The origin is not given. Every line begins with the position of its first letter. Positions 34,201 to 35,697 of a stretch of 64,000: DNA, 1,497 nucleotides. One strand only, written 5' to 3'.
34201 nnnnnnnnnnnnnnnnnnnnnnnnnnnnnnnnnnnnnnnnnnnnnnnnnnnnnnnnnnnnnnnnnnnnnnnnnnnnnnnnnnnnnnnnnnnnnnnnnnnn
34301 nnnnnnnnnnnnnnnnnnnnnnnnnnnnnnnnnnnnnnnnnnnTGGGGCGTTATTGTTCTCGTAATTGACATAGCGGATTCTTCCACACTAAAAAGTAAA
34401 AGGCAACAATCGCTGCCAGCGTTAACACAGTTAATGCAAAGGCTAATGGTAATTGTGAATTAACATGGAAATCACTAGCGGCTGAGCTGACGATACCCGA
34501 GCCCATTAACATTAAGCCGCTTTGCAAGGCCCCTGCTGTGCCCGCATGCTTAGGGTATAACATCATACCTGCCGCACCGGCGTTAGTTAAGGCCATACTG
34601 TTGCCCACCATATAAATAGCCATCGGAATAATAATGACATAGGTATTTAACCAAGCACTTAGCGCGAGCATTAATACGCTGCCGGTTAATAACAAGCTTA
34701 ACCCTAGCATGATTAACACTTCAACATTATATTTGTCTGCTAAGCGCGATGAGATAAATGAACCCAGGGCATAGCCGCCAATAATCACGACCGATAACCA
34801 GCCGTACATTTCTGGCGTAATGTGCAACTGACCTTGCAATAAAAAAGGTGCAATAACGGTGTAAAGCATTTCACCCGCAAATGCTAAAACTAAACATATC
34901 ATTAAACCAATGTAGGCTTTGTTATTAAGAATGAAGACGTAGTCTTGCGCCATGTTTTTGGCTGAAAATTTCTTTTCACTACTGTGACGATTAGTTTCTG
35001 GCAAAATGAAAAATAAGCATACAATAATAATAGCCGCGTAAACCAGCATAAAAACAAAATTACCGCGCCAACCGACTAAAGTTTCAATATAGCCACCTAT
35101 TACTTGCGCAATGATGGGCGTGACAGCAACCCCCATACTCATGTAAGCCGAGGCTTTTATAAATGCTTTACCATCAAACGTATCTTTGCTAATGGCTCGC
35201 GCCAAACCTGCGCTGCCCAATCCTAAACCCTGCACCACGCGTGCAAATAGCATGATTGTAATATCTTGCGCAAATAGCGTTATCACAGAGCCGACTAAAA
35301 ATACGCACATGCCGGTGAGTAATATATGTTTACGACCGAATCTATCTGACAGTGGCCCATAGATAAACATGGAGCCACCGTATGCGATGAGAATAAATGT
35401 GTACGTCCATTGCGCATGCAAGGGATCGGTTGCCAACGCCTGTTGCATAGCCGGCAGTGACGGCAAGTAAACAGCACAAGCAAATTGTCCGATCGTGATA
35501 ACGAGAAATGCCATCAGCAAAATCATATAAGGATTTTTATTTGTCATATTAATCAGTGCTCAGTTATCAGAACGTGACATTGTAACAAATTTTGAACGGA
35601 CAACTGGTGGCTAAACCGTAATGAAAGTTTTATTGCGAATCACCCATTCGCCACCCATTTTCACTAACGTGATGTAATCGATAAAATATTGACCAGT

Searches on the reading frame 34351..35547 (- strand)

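Call 77: search_protein_families(library=pfam, proteins=[window:34351-35547:-], max_evalue=0.0001)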
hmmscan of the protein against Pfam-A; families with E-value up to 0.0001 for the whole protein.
window:34351-35547:- (398 aa): 4 families
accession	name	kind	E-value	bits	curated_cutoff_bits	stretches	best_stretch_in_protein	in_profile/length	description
PF07690.21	MFS_1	-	2.8e-42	145.3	33.4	2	14-196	2-188/347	Major Facilitator Superfamily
PF13347.12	MFS_2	-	3.7e-14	52.5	27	2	4-125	223-344/427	MFS/sugar transport protein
PF00083.30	Sugar_tr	-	7.8e-11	41.9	22.3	1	50-193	54-202/452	Sugar (and other) transporter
PF06609.19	TRI12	-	2e-05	23.7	23.2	1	51-206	86-244/599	Fungal trichothecene efflux pump (TRI12)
